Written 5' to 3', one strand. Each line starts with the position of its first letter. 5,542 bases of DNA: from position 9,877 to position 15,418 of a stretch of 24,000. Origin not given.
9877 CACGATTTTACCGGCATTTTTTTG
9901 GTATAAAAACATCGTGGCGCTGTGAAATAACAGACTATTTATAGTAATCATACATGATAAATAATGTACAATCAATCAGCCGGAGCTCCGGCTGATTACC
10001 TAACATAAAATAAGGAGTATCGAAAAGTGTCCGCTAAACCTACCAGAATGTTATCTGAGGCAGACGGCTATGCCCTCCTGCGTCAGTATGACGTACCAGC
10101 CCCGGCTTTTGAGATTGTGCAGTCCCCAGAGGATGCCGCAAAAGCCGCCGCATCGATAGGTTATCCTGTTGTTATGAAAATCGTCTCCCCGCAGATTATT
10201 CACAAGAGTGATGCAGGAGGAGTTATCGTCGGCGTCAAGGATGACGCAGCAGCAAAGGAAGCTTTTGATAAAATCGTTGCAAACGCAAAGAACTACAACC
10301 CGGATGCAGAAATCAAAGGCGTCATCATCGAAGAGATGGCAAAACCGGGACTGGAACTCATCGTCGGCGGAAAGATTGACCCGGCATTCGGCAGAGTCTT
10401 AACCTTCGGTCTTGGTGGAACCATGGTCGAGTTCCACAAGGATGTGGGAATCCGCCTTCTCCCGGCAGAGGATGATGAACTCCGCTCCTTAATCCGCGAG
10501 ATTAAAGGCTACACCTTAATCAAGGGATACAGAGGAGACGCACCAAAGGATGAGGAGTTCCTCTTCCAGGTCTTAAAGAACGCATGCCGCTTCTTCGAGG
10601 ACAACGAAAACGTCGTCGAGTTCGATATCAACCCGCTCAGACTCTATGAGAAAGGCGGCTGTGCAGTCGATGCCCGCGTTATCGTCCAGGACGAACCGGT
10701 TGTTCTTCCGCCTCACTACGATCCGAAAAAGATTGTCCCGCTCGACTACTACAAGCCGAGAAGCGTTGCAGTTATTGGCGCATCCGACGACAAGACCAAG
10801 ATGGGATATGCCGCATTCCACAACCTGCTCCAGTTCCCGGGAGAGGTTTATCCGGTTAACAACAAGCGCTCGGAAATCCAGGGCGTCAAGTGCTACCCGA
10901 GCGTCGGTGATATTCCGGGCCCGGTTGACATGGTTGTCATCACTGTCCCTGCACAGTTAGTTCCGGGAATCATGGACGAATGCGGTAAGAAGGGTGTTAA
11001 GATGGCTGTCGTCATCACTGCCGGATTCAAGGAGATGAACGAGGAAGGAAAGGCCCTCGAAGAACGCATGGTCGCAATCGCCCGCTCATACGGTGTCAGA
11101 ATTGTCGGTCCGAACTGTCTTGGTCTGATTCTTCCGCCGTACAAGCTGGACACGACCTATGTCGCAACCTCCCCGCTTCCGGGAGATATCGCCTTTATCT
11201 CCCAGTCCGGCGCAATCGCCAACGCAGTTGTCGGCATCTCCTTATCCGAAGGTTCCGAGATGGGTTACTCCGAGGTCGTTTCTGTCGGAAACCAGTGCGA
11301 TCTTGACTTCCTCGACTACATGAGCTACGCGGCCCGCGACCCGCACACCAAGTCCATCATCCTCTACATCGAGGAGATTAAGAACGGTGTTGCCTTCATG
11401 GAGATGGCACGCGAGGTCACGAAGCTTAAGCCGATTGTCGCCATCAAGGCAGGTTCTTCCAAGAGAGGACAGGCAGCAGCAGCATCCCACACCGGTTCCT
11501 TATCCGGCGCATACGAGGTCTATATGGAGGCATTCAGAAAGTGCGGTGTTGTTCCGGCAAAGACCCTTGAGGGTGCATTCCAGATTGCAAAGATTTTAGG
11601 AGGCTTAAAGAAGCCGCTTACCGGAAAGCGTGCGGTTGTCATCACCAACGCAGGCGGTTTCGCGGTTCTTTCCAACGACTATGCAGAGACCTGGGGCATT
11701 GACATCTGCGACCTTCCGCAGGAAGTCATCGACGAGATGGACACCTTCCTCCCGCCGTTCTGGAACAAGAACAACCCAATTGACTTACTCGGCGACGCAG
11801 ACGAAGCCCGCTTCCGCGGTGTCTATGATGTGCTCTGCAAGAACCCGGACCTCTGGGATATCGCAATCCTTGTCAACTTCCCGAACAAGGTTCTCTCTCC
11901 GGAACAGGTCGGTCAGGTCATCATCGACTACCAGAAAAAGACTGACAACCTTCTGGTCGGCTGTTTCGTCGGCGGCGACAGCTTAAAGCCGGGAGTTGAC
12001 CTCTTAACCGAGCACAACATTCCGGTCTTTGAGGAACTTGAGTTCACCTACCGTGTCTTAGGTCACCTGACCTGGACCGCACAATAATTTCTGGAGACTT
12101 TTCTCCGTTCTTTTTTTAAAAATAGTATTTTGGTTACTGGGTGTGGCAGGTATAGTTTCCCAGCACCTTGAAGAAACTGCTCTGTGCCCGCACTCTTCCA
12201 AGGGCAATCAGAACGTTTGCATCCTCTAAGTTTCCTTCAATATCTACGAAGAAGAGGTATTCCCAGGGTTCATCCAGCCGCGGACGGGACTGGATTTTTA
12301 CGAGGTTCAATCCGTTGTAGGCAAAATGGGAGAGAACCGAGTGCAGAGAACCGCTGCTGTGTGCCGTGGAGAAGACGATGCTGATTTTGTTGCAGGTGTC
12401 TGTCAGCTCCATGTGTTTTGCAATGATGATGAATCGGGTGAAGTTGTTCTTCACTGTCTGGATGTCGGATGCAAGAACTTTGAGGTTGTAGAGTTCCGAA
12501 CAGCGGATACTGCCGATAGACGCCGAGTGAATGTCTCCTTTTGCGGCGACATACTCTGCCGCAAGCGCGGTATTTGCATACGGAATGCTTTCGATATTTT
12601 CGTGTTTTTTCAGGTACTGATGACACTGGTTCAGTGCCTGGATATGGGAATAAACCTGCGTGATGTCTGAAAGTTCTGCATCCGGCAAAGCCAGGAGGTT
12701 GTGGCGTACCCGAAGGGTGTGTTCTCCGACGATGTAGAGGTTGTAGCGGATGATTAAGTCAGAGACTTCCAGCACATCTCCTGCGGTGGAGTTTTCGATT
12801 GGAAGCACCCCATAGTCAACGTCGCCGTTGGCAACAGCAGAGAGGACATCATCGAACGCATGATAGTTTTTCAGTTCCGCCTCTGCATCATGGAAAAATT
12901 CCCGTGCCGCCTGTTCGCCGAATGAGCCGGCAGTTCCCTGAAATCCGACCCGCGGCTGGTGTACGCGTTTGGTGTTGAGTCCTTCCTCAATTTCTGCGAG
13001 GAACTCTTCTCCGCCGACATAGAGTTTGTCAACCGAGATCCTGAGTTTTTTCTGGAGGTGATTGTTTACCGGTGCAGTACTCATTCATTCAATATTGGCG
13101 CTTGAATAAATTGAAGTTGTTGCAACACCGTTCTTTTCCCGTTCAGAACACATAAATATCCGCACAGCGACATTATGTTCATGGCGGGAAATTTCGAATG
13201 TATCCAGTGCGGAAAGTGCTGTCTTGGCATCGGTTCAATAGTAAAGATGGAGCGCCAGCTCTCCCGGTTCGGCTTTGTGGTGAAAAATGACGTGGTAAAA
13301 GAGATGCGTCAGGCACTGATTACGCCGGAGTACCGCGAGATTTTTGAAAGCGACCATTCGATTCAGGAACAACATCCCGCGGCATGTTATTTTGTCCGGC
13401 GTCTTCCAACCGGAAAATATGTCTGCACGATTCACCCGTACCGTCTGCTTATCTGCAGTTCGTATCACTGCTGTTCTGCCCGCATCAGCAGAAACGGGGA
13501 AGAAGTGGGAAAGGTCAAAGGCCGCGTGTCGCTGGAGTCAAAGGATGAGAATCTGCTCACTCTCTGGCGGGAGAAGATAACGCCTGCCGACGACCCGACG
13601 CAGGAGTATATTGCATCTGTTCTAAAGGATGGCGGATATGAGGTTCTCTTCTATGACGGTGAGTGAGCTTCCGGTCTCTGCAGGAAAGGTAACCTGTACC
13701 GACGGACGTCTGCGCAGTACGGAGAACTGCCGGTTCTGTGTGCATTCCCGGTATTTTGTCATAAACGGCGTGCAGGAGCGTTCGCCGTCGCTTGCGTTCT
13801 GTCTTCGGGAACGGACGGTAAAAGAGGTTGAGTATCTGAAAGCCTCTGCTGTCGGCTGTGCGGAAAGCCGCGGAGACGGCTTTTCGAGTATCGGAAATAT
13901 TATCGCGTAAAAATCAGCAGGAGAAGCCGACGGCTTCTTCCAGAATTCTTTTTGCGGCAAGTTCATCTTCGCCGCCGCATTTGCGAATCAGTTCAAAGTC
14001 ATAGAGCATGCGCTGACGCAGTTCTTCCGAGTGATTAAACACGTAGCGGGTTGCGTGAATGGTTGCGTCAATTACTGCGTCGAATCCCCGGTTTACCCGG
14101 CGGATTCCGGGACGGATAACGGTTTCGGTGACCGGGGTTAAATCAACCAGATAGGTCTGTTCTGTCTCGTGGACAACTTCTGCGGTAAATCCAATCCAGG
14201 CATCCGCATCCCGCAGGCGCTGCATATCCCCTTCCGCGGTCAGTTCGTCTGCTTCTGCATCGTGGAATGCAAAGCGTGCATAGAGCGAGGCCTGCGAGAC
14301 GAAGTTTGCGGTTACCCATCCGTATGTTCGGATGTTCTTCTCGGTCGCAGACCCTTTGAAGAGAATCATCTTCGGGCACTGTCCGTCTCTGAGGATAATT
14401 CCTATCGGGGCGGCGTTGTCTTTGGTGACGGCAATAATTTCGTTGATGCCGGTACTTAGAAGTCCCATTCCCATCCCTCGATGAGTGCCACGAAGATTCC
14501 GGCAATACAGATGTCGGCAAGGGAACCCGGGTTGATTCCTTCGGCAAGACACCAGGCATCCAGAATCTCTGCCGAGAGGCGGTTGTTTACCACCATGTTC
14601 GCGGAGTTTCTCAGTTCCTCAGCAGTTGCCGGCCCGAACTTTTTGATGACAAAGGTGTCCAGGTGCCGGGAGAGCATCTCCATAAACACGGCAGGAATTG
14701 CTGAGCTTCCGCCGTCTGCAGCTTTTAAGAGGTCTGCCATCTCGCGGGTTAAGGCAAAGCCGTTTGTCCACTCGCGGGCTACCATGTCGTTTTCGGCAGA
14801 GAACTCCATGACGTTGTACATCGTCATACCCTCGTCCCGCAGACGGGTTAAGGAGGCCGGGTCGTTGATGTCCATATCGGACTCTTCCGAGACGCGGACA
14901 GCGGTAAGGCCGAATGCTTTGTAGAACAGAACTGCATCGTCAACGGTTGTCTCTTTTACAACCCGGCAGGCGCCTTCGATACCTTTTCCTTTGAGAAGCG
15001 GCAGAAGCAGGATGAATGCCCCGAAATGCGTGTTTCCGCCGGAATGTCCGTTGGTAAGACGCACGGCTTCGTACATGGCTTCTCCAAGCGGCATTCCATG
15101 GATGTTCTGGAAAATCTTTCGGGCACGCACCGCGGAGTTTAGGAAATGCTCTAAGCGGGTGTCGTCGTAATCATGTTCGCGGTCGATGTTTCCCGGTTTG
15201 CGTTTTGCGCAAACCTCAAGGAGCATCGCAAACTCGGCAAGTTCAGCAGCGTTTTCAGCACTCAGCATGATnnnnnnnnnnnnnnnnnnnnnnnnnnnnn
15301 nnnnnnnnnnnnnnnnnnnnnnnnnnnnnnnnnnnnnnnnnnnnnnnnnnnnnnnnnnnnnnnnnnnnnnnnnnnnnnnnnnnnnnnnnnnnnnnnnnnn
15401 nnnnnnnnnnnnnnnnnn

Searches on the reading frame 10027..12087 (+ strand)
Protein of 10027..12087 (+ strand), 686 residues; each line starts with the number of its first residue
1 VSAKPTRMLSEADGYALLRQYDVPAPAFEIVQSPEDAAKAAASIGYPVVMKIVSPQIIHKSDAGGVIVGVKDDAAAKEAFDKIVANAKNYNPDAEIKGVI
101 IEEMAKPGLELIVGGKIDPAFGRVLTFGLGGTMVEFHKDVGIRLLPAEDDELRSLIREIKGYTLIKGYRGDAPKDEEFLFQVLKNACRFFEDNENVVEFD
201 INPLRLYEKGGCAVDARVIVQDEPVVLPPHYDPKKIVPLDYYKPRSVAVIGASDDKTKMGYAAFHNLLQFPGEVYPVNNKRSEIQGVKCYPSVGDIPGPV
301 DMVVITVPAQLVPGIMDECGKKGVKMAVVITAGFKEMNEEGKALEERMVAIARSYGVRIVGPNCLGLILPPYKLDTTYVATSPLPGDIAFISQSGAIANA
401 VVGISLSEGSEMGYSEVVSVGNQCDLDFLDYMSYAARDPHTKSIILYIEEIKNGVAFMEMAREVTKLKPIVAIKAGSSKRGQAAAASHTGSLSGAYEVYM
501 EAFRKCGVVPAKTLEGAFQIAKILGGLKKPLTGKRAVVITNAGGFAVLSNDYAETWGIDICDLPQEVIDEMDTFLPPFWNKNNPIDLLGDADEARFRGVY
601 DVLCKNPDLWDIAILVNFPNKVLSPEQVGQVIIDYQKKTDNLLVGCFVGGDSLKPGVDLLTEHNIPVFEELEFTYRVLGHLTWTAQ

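Call 24: search_protein_families(library=pfam, proteins=[window:10027-12087:+], max_evalue=0.01)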
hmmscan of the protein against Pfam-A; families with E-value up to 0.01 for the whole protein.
window:10027-12087:+ (686 aa): 6 families
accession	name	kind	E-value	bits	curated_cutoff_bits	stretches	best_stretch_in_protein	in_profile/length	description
PF13549.11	ATP-grasp_5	-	5.9e-69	232.2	27.6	1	4-220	5-221/221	ATP-grasp domain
PF13607.11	Succ_CoA_lig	-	1.4e-48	164.6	27.4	1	385-524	1-138/138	Succinyl-CoA ligase like flavodoxin domain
PF13380.12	CoA_binding_2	-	2.6e-29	102.5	22.8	1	245-369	1-115/116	CoA binding domain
PF02629.25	CoA_binding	-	2.2e-14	54.4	22.3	1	243-333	2-97/97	CoA binding domain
PF19045.5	Ligase_CoA_2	-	2.8e-07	31.2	23.7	1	537-612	2-77/162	Ligase-CoA domain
PF08442.15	ATP-grasp_2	-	0.0011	19.1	29.5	1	9-104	2-100/202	ATP-grasp domain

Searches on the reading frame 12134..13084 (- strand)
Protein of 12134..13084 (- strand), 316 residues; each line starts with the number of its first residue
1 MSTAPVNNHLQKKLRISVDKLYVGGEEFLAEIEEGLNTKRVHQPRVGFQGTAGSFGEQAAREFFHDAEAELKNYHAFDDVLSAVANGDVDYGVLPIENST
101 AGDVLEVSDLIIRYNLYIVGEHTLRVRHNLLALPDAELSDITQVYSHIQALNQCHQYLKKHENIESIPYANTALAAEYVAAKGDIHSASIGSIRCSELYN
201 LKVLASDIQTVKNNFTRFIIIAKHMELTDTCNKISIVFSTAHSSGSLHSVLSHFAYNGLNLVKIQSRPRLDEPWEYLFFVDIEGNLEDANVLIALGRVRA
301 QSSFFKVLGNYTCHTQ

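Call 24: search_protein_families(library=pfam, proteins=[window:12134-13084:-], max_evalue=0.01)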
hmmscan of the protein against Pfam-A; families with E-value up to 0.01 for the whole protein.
window:12134-13084:- (316 aa): 2 families
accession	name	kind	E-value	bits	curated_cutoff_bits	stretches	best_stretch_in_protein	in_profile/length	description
PF00800.23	PDT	-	1.5e-61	207.8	25.2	1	46-225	1-180/181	Prephenate dehydratase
PF01842.31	ACT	-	0.0019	18.4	27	1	244-292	11-58/66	ACT domain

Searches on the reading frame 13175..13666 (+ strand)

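Call 24: search_protein_families(library=pfam, proteins=[window:13175-13666:+], max_evalue=0.01)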
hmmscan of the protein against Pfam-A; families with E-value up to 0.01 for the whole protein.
window:13175-13666:+ (163 aa): 1 family
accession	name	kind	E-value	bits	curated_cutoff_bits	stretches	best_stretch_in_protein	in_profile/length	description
PF03692.20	CxxCxxCC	-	0.00041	21.4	23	1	8-99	1-71/85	Putative zinc- or iron-chelating domain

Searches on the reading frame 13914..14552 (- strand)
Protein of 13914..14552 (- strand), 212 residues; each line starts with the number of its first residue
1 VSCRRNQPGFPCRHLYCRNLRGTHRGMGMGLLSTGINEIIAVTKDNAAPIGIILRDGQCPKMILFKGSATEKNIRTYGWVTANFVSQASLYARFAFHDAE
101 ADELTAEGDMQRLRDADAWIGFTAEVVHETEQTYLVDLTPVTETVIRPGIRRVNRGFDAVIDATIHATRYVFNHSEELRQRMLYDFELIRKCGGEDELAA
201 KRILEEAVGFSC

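Call 24: search_protein_families(library=pfam, proteins=[window:13914-14552:-], max_evalue=0.01)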
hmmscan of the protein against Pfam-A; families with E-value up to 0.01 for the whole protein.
window:13914-14552:- (212 aa): 2 families
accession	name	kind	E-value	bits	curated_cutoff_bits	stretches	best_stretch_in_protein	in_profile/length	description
PF04289.18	DUF447_N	-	1.5e-22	80.2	24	1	37-146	1-113/114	Protein of unknown function (DUF447) N-terminal domain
PF20766.2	DUF447_C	-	2e-17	63.4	24.8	1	154-206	1-53/53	Protein of unknown function (DUF447)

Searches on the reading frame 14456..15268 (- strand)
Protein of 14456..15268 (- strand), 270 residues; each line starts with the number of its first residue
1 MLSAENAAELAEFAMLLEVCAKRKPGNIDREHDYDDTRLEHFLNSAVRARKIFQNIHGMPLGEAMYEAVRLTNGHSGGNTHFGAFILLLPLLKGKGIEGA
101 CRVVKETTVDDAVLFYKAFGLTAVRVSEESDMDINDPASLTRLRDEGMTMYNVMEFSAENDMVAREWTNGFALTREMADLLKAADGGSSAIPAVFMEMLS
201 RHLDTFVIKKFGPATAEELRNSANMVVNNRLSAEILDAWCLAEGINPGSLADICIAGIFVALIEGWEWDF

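Call 24: search_protein_families(library=pfam, proteins=[window:14456-15268:-], max_evalue=0.01)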
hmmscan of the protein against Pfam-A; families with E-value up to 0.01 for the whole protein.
window:14456-15268:- (270 aa): 1 family
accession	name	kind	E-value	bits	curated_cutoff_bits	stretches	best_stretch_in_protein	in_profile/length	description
PF01874.21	CitG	-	1.7e-61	208.8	27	1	8-261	1-284/284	ATP:dephospho-CoA triphosphoribosyl transferase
